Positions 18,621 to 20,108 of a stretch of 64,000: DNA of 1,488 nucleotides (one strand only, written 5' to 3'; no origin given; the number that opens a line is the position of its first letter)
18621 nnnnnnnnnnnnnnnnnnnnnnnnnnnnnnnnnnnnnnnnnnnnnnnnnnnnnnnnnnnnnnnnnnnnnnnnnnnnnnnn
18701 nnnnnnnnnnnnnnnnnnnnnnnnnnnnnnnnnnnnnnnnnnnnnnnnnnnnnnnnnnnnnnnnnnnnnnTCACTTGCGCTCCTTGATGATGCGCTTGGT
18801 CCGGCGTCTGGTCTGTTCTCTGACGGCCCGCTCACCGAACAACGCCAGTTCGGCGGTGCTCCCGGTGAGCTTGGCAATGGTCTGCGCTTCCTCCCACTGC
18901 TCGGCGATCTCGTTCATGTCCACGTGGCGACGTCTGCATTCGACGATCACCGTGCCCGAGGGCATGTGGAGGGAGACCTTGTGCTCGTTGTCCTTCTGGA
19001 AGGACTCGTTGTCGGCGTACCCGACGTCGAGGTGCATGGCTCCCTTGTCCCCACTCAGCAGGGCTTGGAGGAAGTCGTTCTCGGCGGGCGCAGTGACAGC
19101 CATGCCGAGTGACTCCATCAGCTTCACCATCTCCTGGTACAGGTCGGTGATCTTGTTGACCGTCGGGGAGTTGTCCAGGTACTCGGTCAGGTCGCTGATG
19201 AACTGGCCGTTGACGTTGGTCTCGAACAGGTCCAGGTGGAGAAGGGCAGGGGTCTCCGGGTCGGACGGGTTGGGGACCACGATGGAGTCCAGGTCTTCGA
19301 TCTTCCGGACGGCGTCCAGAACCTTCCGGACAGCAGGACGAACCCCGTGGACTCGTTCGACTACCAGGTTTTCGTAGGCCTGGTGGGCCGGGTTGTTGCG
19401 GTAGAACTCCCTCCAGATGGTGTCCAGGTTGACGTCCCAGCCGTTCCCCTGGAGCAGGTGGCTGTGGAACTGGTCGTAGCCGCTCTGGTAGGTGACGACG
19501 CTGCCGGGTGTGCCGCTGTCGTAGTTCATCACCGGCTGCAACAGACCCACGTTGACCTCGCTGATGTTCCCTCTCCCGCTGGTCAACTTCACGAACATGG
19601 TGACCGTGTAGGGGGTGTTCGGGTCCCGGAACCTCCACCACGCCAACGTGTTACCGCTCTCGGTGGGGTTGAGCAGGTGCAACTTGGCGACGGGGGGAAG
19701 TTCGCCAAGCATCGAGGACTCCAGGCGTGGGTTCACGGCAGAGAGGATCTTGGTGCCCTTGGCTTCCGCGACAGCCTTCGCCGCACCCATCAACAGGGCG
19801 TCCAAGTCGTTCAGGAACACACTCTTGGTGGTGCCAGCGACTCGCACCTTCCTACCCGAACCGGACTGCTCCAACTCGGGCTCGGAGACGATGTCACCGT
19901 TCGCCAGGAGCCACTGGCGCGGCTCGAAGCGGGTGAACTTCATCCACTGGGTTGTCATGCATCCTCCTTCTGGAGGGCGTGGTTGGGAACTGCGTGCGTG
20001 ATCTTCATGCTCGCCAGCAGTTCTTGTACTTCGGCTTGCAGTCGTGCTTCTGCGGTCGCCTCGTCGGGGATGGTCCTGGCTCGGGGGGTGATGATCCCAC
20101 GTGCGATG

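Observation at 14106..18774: Phage MoxR AAA+ ATPase and vWA/MIDAS protein bracketing a zinc-ribbon trio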

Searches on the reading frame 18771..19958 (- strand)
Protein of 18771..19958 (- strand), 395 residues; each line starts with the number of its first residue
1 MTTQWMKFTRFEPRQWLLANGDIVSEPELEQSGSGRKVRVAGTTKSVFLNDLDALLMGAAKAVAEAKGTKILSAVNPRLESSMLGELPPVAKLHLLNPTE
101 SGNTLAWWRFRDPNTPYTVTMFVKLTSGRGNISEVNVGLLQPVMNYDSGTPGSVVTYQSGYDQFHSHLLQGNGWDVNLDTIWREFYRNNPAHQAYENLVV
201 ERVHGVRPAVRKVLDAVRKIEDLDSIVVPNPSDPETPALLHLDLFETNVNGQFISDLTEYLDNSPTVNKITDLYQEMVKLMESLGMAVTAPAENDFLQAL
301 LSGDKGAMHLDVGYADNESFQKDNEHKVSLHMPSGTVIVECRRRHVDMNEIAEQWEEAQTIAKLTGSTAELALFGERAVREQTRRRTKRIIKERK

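Call 3: search_protein_families(library=pfam, proteins=[window:18771-19958:-], max_evalue=0.01)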
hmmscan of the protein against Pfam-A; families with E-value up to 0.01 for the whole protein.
window:18771-19958:- (395 aa): 0 families

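Call 4: search_protein_families(library=phrogs, proteins=[window:18771-19958:-], max_evalue=0.01)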
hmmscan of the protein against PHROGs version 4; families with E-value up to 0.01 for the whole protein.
window:18771-19958:- (395 aa): 0 families

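Call 19: search_protein_families(library=ncbifam, proteins=[window:18771-19958:-], max_evalue=0.01)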
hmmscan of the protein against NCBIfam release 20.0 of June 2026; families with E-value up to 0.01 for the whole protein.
window:18771-19958:- (395 aa): 0 families

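Call 20: search_protein_families(library=padloc, proteins=[window:18771-19958:-], max_evalue=0.01)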
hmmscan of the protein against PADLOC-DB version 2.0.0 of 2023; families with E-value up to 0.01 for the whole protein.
window:18771-19958:- (395 aa): 0 families

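Call 25: find_homologous_proteins(query=window:18771-19958:-, max_evalue=0.001)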
Query window:18771-19958:- (395 aa): 20 proteins with E <= 0.001 among 5385 candidates.
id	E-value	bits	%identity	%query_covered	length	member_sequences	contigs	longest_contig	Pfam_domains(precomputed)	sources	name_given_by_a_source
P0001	1.6e-264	894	100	100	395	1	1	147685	-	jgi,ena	-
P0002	3.4e-149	515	58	99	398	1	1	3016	-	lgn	-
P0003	6.9e-91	323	42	100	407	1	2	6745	-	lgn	-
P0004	2.5e-88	315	43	100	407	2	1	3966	-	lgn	-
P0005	9.8e-85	303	41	99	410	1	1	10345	-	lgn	-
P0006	1.0e-83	299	40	100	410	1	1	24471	-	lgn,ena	-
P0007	5.2e-83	297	40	100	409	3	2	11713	-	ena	-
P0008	3.5e-82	294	41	98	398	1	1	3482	-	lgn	-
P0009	1.5e-80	289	39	97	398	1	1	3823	-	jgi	jgi:hypothetical protein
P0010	2.9e-79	285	39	100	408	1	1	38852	-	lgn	-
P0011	3.8e-78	281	41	100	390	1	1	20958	-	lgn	-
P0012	1.5e-75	272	40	98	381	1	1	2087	-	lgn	-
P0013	1.8e-75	272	38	100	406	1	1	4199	-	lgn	-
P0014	2.8e-73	265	38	99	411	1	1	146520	-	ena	-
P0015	2.8e-71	258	36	100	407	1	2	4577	-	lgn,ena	-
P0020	2.6e-53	199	33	100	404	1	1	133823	-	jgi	jgi:hypothetical protein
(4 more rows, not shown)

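Call 28: find_encoding_contigs(protein=P0014, flank=10000, max_places=2)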
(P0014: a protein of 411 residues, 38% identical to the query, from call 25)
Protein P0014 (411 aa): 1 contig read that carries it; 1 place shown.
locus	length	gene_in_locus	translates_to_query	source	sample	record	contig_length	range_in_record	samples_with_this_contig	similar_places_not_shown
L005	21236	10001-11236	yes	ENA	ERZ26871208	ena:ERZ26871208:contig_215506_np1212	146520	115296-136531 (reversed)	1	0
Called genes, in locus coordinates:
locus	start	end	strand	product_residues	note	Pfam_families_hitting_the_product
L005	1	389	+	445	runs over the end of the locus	-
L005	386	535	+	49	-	-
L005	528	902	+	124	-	-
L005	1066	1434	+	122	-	-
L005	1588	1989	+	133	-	-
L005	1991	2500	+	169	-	-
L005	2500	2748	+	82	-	-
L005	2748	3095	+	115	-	-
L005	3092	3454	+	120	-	-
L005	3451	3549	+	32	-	-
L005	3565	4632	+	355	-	PF01145:Band_7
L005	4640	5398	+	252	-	PF13489:Methyltransf_23 (weak)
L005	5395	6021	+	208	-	-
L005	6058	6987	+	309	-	PF00145:DNA_methylase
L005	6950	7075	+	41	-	-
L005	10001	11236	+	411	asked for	-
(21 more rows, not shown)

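Call 29: find_encoding_contigs(protein=P0020, flank=10000, max_places=2)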
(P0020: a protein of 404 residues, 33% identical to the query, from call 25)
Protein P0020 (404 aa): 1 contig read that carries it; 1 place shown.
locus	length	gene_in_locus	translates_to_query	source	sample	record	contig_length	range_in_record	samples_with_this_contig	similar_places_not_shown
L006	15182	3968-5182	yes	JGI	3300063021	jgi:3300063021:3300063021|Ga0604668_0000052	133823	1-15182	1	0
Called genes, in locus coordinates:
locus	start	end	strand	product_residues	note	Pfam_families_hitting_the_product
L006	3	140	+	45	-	?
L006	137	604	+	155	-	-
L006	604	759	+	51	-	-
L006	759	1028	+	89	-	-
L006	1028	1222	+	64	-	-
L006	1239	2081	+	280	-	PF02735:Ku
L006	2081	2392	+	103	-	-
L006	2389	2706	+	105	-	-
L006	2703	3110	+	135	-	-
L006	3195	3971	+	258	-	-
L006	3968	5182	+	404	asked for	-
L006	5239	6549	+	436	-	PF20030:bpMoxR, PF07728:AAA_5, PF17868:AAA_lid_8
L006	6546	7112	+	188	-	-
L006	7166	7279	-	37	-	-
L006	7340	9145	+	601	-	PF13519:VWA_2 (weak)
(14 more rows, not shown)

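Call 35: predict_structure(alignment_id=A1)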
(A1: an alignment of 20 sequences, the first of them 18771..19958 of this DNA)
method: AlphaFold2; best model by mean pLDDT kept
length: 395 residues; sequences in the alignment: 20
mean_pLDDT: 79.1   pTM: 0.63
mean pLDDT of the five models: 79.1, 78.5, 77.4, 76.9, 75.6
residues with pLDDT >= 90: 130; 70-90: 147; 50-70: 96; < 50: 22
segments of 3 or more residues with pLDDT < 50: 312-322, 343-347
pLDDT, mean of each block of 10 residues (from residue 1): 84 88 90 90 85 87 90 86 89 86 92 94 90 93 87 90 88 86 90 81 90 94 93 90 95 92 61 69 62 53 53 47 59 61 51 62 56 65 75 63
secondary structure, 60 per line:
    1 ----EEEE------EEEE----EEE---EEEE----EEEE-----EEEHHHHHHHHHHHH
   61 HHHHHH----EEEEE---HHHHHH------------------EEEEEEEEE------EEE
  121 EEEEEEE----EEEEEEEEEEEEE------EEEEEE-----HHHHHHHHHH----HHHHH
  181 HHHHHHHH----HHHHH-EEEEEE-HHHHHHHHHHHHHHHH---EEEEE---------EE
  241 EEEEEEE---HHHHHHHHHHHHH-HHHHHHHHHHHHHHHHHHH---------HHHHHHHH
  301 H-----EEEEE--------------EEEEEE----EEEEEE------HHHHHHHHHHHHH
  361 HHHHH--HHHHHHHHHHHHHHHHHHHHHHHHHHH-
elements in order: E5-8 E15-18 E23-25 E29-32 E37-40 E46-48 H49-66 E71-75 H79-84 E103-111 E118-127 E132-144 E151-156 H162-171 H176-188 H193-197 E199-204 H206-221 E225-229 E239-247 H251-263 H265-283 H293-301 E307-311 E326-331 E336-341 H348-365 H368-394

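Call 55: fold_search(model_id=the predicted structure, library=viral)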
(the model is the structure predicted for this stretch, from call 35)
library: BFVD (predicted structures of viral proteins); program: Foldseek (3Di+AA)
matches with E <= 10: 583; with E <= 0.001: 0
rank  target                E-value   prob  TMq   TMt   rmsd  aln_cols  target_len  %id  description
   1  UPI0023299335         2.3e-02  0.16  0.11  0.16  22.6       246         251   13  (no name look-up for this kind of identifier)
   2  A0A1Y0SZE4            5.3e-02  0.10  0.11  0.13  22.9       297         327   11  Uncharacterized protein [Pseudomonas phage Phabio]
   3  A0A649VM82            8.3e-02  0.13  0.12  0.17  15.1       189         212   13  Uncharacterized protein [Arthrobacter phage Mufasa8]
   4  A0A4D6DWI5            1.6e-01  0.08  0.11  0.17  22.0       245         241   12  Uncharacterized protein [Edwardsiella phage pEt-SU]
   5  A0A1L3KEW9            1.7e-01  0.06  0.11  0.07  29.6       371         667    9  (no name in the UniProt tables at hand)
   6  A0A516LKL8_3          1.7e-01  0.04  0.09  0.04  30.1       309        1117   10  (no name in the UniProt tables at hand)
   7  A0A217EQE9            1.9e-01  0.04  0.11  0.12  30.3       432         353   10  Host shutoff protein [Bacillus phage vB_BsuM-Goe2]
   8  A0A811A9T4            2.0e-01  0.11  0.14  0.19  23.0       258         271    9  (no name in the UniProt tables at hand)
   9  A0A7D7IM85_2          2.0e-01  0.10  0.08  0.04  17.4       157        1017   10  (no name in the UniProt tables at hand)
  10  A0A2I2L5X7            2.0e-01  0.03  0.07  0.09  14.6       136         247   13  Uncharacterized protein [Orpheovirus IHUMI-LCC2]
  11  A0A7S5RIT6            2.3e-01  0.11  0.10  0.20  14.8       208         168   10  (no name in the UniProt tables at hand)
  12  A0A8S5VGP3            2.3e-01  0.03  0.09  0.07  25.4       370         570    9  Uncharacterized protein [Myoviridae sp. ctkfK18]
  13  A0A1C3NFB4            2.4e-01  0.03  0.10  0.06  30.9       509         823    8  (no name in the UniProt tables at hand)
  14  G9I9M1                2.7e-01  0.12  0.14  0.17  13.7       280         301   10  (no name in the UniProt tables at hand)
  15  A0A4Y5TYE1            2.7e-01  0.09  0.10  0.23  13.0       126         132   13  Uncharacterized protein [Escherichia phage vB_EcoM-ECP26]
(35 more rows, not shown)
